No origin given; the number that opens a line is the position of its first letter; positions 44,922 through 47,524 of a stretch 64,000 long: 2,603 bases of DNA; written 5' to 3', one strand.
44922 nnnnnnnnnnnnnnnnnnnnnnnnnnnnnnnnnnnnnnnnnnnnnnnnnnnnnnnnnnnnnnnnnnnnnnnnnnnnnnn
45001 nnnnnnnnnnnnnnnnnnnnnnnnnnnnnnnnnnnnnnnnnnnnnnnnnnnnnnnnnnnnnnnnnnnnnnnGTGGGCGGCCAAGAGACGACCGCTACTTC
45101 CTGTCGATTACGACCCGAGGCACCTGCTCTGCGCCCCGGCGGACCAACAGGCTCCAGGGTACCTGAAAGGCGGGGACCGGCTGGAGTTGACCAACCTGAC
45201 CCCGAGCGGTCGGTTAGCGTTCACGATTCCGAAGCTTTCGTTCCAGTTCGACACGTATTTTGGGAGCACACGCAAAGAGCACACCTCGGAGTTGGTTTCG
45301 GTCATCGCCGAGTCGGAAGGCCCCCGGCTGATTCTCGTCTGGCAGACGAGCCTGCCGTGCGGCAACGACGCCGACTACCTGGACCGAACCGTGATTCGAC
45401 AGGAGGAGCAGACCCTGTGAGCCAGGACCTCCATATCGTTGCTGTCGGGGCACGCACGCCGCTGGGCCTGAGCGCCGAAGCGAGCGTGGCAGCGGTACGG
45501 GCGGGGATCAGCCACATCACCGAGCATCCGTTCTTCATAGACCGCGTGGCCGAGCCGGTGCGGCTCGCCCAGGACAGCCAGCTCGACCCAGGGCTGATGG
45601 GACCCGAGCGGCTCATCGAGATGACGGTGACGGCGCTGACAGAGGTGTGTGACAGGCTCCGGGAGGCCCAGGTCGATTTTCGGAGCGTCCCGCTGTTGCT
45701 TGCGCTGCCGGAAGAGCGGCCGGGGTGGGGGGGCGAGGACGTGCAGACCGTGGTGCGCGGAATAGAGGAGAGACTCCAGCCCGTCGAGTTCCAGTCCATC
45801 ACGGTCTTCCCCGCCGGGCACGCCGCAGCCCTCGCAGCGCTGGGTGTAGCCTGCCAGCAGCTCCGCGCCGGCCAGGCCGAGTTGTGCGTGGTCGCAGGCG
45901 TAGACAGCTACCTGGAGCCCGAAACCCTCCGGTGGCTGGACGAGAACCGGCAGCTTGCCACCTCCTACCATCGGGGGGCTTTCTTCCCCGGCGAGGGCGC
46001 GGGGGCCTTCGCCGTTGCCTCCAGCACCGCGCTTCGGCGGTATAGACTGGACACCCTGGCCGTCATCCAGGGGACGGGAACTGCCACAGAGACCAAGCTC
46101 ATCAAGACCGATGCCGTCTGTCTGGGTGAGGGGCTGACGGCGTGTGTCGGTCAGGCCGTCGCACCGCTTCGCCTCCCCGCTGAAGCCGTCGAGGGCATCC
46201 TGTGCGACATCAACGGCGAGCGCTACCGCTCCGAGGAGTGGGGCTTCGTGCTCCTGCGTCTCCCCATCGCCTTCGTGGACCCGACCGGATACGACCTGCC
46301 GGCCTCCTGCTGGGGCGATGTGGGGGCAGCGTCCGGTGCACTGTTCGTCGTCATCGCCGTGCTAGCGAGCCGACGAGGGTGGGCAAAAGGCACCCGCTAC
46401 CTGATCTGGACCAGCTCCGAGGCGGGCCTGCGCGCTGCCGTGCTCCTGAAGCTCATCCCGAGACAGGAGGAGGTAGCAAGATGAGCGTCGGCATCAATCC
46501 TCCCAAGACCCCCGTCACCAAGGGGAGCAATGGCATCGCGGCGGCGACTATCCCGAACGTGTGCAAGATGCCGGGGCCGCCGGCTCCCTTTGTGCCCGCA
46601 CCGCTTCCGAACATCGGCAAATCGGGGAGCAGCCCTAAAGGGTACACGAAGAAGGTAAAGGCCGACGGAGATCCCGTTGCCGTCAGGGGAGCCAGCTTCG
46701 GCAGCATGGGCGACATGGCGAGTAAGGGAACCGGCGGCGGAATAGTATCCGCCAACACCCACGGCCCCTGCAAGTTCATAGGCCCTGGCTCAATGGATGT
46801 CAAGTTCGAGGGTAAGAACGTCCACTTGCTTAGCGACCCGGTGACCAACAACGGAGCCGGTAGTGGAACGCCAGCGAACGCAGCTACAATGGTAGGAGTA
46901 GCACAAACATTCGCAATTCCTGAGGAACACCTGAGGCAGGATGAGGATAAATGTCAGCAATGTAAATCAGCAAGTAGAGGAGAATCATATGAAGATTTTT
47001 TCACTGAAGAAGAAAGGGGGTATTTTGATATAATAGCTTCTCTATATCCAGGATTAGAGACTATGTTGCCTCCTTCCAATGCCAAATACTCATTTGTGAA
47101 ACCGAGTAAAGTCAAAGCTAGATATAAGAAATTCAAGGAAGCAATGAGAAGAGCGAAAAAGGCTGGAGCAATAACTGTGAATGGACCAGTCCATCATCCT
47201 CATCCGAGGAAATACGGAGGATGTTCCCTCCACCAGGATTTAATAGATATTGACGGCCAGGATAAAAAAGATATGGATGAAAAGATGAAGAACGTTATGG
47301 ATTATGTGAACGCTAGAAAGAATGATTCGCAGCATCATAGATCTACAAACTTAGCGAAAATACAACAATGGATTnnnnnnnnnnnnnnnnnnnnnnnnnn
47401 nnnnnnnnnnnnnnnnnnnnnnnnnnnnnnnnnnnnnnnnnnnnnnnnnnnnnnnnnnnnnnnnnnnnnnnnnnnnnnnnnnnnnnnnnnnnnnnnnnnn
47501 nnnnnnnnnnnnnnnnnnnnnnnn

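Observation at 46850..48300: Low-GC toxin-domain plus immunity island grafted in frame onto a PAAR-like carrier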

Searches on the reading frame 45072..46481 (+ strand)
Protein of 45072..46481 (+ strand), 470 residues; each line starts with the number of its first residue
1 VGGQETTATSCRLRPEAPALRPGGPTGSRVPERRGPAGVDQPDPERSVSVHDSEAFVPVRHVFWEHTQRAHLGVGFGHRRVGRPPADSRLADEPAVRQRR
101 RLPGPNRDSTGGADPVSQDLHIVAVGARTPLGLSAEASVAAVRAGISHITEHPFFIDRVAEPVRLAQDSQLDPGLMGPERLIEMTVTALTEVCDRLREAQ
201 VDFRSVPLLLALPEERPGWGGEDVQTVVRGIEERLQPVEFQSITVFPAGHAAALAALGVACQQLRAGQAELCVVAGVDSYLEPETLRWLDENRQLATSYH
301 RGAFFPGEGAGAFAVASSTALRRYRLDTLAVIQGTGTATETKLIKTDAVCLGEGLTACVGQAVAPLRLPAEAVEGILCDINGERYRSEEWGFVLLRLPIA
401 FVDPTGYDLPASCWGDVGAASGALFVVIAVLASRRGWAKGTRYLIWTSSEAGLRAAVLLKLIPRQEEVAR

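Call 3: search_protein_families(library=pfam, max_evalue=0.1, proteins=[window:45072-46481:+])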
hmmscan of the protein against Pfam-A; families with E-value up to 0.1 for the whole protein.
window:45072-46481:+ (470 aa): 1 family
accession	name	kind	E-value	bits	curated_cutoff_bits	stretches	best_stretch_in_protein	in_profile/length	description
PF00109.32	ketoacyl-synt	-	6.3e-10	39.5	20.8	1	251-313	175-244/252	Beta-ketoacyl synthase, N-terminal domain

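Call 6: search_protein_families(library=ncbifam, max_evalue=1, proteins=[window:45072-46481:+])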
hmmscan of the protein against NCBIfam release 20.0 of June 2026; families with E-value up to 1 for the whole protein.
window:45072-46481:+ (470 aa): 7 families
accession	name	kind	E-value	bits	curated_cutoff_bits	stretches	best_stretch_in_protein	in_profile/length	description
NF004798.0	PRK06147.1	equivalog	4.4e-64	216.9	342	1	117-460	3-342/349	3-oxoacyl-(acyl carrier protein) synthase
NF058662.1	cispenta_AmcF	equivalog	0.00026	20.1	325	1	243-364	123-247/369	cispentacin biosynthesis acyltransferase subunit AmcF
NF004970.0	PRK06333.1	subfamily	0.0037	16.2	525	1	251-374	174-309/424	beta-ketoacyl-ACP synthase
NF045894.1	PKS_plus_SDR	equivalog_domain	0.011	13.4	1740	1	252-335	175-265/1515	type I polyketide synthase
TIGR01930.1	AcCoA-C-Actrans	subfamily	0.021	13.8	240.55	1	251-279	84-112/385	acetyl-CoA C-acyltransferase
NF006551.0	PRK09050.1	subfamily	0.05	12.7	605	0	251-279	91-119/401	3-oxoadipyl-CoA thiolase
TIGR02430.1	pcaF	equivalog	0.088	11.8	597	1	238-279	78-118/400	3-oxoadipyl-CoA thiolase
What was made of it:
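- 45417..46484 (+): Thiolase-like PRK06147 protein (TvpD-type accessory). Its GTG start overlaps the DUF2169 stop (GTGA). NCBIfam PRK06147 (E 4.4e-64, call 6).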

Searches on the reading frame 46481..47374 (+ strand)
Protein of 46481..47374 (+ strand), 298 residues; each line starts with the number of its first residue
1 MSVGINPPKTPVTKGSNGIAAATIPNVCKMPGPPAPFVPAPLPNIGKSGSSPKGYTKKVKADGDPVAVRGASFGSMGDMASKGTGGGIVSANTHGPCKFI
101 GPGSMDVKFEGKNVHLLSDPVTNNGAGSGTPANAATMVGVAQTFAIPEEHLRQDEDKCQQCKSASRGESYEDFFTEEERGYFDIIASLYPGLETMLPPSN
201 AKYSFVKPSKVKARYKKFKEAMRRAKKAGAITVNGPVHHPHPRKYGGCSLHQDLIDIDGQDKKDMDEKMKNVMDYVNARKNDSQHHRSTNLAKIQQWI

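Call 3: search_protein_families(library=pfam, max_evalue=0.1, proteins=[window:46481-47374:+])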
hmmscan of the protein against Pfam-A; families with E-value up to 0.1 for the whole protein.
window:46481-47374:+ (298 aa): 1 family
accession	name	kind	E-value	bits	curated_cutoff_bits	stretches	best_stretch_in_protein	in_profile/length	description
PF13665.11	Tox-PAAR-like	-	2e-17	63.7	31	1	21-125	3-103/108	Toxin PAAR-like domain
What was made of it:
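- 46481..46855 (+): PAAR-like (DUF4150/'PIPY') carrier domain in host-like composition (GC3 0.78). The vertex motif reads PAPL where Tse7-like proteins have PIPY. Pfam Tox-PAAR-like, residues 21-125 (call 3).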

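Call 6: search_protein_families(library=ncbifam, max_evalue=1, proteins=[window:46481-47374:+])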
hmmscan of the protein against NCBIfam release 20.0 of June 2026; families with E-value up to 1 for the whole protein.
window:46481-47374:+ (298 aa): 0 families

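Call 16: find_homologous_proteins(query=window:46481-47374:+, max_evalue=0.00001)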
Query window:46481-47374:+ (298 aa): 1766 proteins with E <= 0.00001 among 2533 candidates; the best 120 are listed.
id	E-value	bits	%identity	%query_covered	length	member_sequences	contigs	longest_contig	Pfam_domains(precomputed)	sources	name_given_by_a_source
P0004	1.1e-97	345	58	94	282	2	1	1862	PF13665.12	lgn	-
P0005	8.9e-92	326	57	91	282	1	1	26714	PF13665.12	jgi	jgi:hypothetical protein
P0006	2.5e-90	321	56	93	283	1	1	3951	PF13665.12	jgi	-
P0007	2.5e-89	318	53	97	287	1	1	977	PF13665.12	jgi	-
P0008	5.3e-89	316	56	94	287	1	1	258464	PF13665.12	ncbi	ncbi:MAG: PAAR-like domain-containing protein [Myxococcota bacterium]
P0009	5.5e-88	313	54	93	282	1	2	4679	PF13665.12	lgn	-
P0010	9.7e-88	312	54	93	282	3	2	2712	PF13665.12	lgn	-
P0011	2.7e-86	308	53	93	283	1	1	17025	PF13665.12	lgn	-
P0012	2.7e-84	301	53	93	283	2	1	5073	PF13665.12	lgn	-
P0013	2.4e-82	295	52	93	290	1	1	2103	PF13665.12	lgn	-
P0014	2.4e-82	295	52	93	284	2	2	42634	PF13665.12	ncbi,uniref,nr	ncbi:DUF4150 domain-containing protein [Pyxidicoccus fallax]|uniref:DUF4150 domain-containing protei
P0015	9.8e-82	293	52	93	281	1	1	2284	PF13665.12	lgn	-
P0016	4.6e-81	290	50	93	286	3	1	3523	PF13665.12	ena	-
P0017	5.2e-81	290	51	94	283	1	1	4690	PF13665.12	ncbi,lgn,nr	ncbi:MAG TPA: PAAR-like domain-containing protein [Archangium sp.]|nr:PAAR-like domain-containing pr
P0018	5.3e-81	290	52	93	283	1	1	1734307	PF13665.12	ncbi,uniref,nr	ncbi:DUF4150 domain-containing protein [Myxococcus sp. CA056]|uniref:PAAR-like domain-containing pro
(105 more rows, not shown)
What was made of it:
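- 46481..47377 (+): Effector gene, 298 aa. ATG preceded by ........, with a 4-nt ATGA overlap on the upstream gene. PAAR-like/DUF4150 carrier plus a novel toxin domain. Full-length relatives at 49-58% identity in Myxococcota (call 16).
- The family occurs natively in Myxococcota (call 16).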

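Call 24: find_encoding_contigs(protein=P0018, flank=8000, max_places=2)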
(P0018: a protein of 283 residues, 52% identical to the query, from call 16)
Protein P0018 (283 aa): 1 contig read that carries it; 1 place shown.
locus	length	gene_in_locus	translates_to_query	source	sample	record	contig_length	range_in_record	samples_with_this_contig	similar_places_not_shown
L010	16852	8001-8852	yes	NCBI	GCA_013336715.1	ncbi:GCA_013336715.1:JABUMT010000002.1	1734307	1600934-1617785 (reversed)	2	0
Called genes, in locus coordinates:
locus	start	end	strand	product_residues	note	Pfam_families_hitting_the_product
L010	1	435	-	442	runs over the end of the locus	PF13620:CarboxypepD_reg, PF13715:CarbopepD_reg_2 (weak)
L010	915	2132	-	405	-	PF14200:RicinB_lectin_2 (faint)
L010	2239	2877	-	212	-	PF13672:PP2C_2 (weak), PF07228:SpoIIE (weak)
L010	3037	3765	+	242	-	PF23598:LRR_14, PF12799:LRR_4 (faint), PF13855:LRR_8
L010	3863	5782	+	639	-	-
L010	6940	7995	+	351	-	PF00109:ketoacyl-synt (weak)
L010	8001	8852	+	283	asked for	PF13665:Tox-PAAR-like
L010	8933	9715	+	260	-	-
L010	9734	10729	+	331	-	PF09937:DUF2169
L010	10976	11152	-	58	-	-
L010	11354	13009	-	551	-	-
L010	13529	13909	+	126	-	PF00072:Response_reg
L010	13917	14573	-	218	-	PF00834:Ribul_P_3_epim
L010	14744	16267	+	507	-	PF01590:GAF, PF13185:GAF_2, PF13492:GAF_3, PF01966:HD (faint), PF13487:HD_5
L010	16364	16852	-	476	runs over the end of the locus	PF00224:PK, PF02887:PK_C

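Call 25: find_encoding_contigs(protein=P0008, flank=8000, max_places=2)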
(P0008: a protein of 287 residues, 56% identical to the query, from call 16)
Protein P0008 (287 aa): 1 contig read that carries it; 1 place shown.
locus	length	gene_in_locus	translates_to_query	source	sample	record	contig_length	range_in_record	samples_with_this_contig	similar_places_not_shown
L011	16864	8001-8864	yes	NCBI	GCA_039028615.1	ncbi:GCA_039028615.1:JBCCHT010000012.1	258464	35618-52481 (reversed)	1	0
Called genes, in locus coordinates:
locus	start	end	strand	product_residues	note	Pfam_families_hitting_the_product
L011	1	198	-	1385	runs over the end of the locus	PF00999:Na_H_Exchanger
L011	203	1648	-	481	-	PF02386:TrkH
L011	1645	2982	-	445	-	PF02254:TrkA_N, PF02080:TrkA_C (weak), PF02254:TrkA_N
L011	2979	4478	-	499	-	-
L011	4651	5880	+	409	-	PF05977:MFS_3, PF07690:MFS_1, PF12832:MFS_1_like, PF00083:Sugar_tr, PF07690:MFS_1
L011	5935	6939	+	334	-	PF09937:DUF2169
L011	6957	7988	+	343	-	-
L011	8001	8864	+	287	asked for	PF13665:Tox-PAAR-like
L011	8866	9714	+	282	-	-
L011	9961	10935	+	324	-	PF14339:DUF4394 (faint)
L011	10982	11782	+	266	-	-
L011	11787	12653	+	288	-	PF00378:ECH_1, PF16113:ECH_2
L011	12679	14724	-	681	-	-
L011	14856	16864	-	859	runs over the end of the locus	-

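Call 26: find_encoding_contigs(protein=P0005, flank=8000, max_places=2)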
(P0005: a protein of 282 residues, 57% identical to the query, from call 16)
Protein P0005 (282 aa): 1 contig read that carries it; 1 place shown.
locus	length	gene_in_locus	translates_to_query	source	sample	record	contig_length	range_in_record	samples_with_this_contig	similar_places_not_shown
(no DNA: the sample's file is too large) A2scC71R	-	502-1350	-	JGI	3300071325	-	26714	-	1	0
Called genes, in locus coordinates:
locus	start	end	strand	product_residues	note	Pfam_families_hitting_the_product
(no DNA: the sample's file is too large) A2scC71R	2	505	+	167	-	?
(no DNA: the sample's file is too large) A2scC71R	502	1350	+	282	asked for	PF13665:Tox-PAAR-like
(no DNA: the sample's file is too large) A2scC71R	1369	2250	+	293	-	-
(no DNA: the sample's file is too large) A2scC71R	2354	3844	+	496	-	PF02390:Methyltransf_4 (weak), PF08241:Methyltransf_11 (weak), PF08242:Methyltransf_12, PF13649:Methyltransf_25, PF13847:Methyltransf_31, PF10119:MethyTransf_Reg, PF21782:WHD_PKMT (weak)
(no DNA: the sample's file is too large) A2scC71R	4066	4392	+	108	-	PF09339:HTH_IclR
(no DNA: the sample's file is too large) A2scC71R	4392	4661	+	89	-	-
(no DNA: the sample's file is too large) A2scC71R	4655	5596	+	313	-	PF19936:DUF6399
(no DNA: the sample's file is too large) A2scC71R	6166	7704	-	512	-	PF14104:DUF4277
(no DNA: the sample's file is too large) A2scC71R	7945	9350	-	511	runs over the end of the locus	-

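Call 39: find_related_loci(query=window:46481-47374:+, collection=genome_contigs, flank=10000)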
Query window:46481-47374:+ (298 aa) in genome_contigs; peptide patterns used: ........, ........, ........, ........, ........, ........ (x = any residue, [..] = any of these).
130 stretches matched a pattern; 102 encode a relative of the query (tblastn E <= 1e-3); the best 80 are kept; 80 distinct loci.
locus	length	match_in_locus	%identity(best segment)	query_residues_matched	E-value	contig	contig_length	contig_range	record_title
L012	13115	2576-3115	67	1-183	7e-73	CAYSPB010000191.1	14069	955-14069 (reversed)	MAG TPA_asm: uncultured Nannocystaceae bacterium isolate SRP135972_co1_38 genome assembly, contig: NODE_5268_length_1406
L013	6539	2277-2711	81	1-145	6e-71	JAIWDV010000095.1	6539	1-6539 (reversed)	MAG: Bacteroidales bacterium isolate SFP3_RS_13_14 NODE_3791_length_6539_cov_0.835465, whole genome shotgun sequence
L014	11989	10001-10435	74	2-146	2e-70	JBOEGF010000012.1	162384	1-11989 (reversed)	MAG: Nannocystales bacterium isolate PBSAdel1 PBSA13b_contig_123, whole genome shotgun sequence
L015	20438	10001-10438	75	1-146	4e-69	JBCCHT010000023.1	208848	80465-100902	MAG: Myxococcota bacterium isolate P01_B01_bin.73 k141_942860_length_208848_cov_28.6236, whole genome shotgun sequence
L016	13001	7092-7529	75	1-146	1e-68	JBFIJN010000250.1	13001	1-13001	MAG: Nannocystaceae bacterium isolate Mix_sand11.2021.09.Z.87 k141_306337_length_13001_cov_12.6719, whole genome shotgun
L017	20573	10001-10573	61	2-191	2e-66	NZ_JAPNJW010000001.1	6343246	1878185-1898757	Nannocystis sp. RBIL2 ctg.s1.000000F, whole genome shotgun sequence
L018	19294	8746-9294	61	2-187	1e-66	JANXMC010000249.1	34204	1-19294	MAG: Myxococcales bacterium isolate 336R_concoct_46_sub 336R_k141_1011407, whole genome shotgun sequence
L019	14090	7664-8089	74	1-142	2e-65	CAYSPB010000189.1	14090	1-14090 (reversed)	MAG TPA_asm: uncultured Nannocystaceae bacterium isolate SRP135972_co1_38 genome assembly, contig: NODE_5249_length_1409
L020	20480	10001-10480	69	3-164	2e-65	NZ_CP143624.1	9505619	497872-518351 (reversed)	Myxococcus sp. Y35 chromosome, complete genome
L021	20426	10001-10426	75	1-142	4e-65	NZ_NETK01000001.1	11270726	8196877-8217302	Nannocystis exedens strain DSM 71 utg0, whole genome shotgun sequence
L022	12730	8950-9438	67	2-160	4e-65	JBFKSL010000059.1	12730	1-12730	MAG: Ketobacter sp. isolate Mix_sand23.2022.09.D.44 k141_2101789_length_12730_cov_6.0000, whole genome shotgun sequence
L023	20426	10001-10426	73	1-142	2e-64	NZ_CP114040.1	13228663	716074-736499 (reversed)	Nannocystis punicea strain FL3 chromosome, complete genome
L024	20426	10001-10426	74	1-142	3e-64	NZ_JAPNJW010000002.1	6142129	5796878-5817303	Nannocystis sp. RBIL2 ctg.s1.000001F, whole genome shotgun sequence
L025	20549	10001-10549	61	2-184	3e-64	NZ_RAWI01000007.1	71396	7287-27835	Corallococcus praedator strain CA031B NODE_7_71396_cov_40.2166, whole genome shotgun sequence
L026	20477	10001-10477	67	2-162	2e-64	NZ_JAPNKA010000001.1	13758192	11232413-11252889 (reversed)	Archangium lansingense strain MIWBW ctg.000000F, whole genome shotgun sequence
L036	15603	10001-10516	63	2-172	3e-60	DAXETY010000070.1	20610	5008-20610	MAG TPA_asm: Desulfobacterales bacterium isolate cl_S6C574 S6Ck119_85452, whole genome shotgun sequence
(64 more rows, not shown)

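Call 53: search_protein_families(library=pfam, max_evalue=0.01, proteins=[L036:12490-14037:+, L036:9974-10957:+, L036:10980-11510:+, L036:11503-12432:+, L013:2277-3080:+, L013:3137-3904:+])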
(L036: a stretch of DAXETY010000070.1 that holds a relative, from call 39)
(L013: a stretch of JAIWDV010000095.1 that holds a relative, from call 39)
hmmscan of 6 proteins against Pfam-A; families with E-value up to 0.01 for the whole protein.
L036:12490-14037:+ (516 aa): 7 families
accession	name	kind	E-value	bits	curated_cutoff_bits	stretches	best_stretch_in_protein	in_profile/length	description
PF10119.14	MethyTransf_Reg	-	6.4e-15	56.1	25.5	1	232-313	2-84/84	Predicted methyltransferase regulatory domain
PF13847.12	Methyltransf_31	-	1e-09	38.6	27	1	62-139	9-88/145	Methyltransferase domain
PF13649.12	Methyltransf_25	-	3.3e-09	37.7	27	1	62-158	3-97/97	Methyltransferase domain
PF08242.18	Methyltransf_12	-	6.3e-09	36.9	30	1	62-158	2-96/98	Methyltransferase domain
PF08241.18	Methyltransf_11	-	4e-07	31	21.2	1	62-161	2-94/95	Methyltransferase domain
PF21782.3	PKMT_2nd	-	1e-06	29.5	27.8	1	444-507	1-65/98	PKMT, C-terminal winged helix domain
PF02390.23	Methyltransf_4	-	4.5e-06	26.7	24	1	58-118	3-63/173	Putative methyltransferase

L036:9974-10957:+ (328 aa): 1 family
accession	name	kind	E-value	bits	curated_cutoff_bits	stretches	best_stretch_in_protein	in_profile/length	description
PF13665.11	Tox-PAAR-like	-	6.1e-15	55.7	31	1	30-133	4-103/108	Toxin PAAR-like domain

L036:10980-11510:+ (177 aa): 1 family
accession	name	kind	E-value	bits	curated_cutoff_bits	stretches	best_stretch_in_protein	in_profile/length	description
PF09346.15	SMI1_KNR4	-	2e-05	25.7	25.4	1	38-153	2-124/125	SMI1 / KNR4 family (SUKH-1)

L036:11503-12432:+ (310 aa): 1 family
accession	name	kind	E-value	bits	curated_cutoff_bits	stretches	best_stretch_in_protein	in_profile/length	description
PF11876.13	TsiV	-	1.2e-13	51.5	25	1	88-304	37-271/271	Type VI immunity for VRR-NUC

L013:2277-3080:+ (268 aa): 1 family
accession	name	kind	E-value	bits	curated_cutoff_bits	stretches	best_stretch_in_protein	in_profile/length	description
PF13665.11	Tox-PAAR-like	-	1.7e-16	60.7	31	1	21-125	3-103/108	Toxin PAAR-like domain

L013:3137-3904:+ (256 aa): 0 families
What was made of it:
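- Related loci carry recognised immunity families (SUKH, TsiV) at the same position (call 53).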

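Call 62: search_protein_families(library=pfam, alignment_id=A6, max_evalue=0.001)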
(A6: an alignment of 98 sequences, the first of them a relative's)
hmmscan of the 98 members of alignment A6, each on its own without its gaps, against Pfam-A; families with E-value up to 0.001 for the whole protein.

A. member 1, P0023 (383 aa): 1 family
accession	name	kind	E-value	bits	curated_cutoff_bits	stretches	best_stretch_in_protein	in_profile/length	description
PF13665.11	Tox-PAAR-like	-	1.6e-18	67.2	31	1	21-125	3-103/108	Toxin PAAR-like domain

B. families by the number of members that match (of 98 scanned): 3 families
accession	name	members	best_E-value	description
PF13665.11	Tox-PAAR-like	98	1.3e-19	Toxin PAAR-like domain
PF14040.12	DNase_NucA_NucB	1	6.3e-21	Deoxyribonuclease NucA/NucB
PF08774.17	VRR_NUC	1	0.00057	VRR-NUC domain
